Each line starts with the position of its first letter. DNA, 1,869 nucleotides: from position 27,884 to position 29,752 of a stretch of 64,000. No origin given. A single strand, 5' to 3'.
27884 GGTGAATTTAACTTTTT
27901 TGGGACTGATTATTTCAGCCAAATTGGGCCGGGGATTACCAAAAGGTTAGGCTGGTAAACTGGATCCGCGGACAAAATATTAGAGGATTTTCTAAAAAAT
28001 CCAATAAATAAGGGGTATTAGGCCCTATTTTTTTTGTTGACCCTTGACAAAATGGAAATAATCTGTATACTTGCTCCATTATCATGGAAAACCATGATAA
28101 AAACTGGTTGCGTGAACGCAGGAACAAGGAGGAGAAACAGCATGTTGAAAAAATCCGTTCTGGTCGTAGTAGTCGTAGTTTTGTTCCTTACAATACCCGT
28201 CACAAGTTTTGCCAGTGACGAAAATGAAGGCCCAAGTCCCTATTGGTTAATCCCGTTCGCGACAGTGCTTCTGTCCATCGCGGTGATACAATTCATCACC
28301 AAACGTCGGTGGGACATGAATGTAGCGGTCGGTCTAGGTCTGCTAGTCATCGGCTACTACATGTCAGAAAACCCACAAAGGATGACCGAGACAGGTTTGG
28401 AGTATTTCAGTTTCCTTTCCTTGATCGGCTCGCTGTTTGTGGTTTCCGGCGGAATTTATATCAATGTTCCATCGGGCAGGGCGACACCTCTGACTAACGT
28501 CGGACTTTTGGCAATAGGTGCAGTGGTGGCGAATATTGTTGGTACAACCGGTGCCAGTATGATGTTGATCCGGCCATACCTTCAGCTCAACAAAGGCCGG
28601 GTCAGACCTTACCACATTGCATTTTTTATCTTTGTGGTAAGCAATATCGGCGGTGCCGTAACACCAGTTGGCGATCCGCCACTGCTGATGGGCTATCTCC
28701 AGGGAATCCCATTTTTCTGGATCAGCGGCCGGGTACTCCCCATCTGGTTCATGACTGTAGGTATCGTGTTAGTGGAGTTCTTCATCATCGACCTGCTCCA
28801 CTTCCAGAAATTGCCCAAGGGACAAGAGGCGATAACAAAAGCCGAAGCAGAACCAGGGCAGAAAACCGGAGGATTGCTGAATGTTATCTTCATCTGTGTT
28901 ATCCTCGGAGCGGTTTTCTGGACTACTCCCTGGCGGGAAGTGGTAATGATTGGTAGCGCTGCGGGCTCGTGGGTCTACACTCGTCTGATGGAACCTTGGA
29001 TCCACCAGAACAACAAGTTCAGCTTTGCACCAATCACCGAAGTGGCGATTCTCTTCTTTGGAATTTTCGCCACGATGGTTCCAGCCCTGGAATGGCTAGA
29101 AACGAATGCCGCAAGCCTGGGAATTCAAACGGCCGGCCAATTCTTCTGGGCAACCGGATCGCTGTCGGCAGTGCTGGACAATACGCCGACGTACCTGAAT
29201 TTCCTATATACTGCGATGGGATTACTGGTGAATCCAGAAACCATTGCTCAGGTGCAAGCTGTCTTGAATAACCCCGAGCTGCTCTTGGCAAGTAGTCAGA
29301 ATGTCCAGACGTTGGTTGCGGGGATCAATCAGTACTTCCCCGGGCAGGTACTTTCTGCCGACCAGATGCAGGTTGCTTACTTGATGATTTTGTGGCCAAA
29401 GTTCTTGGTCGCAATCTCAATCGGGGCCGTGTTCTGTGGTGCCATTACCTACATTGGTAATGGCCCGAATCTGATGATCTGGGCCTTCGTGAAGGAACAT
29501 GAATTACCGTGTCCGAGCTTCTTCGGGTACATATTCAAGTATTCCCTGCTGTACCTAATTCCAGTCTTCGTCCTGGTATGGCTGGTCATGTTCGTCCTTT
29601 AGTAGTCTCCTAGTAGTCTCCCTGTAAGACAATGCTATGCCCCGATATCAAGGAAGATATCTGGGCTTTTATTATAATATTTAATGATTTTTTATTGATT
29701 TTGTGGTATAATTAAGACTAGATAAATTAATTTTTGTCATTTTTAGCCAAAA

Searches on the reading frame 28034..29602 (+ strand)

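Call 11: search_protein_families(library=pfam, proteins=[window:28034-29602:+], max_evalue=0.001)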
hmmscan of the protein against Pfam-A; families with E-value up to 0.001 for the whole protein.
window:28034-29602:+ (522 aa): 2 families
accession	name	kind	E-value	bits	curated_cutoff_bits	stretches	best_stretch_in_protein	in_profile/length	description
PF16980.11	CitMHS_2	-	2.5e-113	379.6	25.7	1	70-520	7-448/448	Putative citrate transport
PF03600.22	CitMHS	-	5.7e-06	26.1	31.9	1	157-400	82-320/336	Citrate transporter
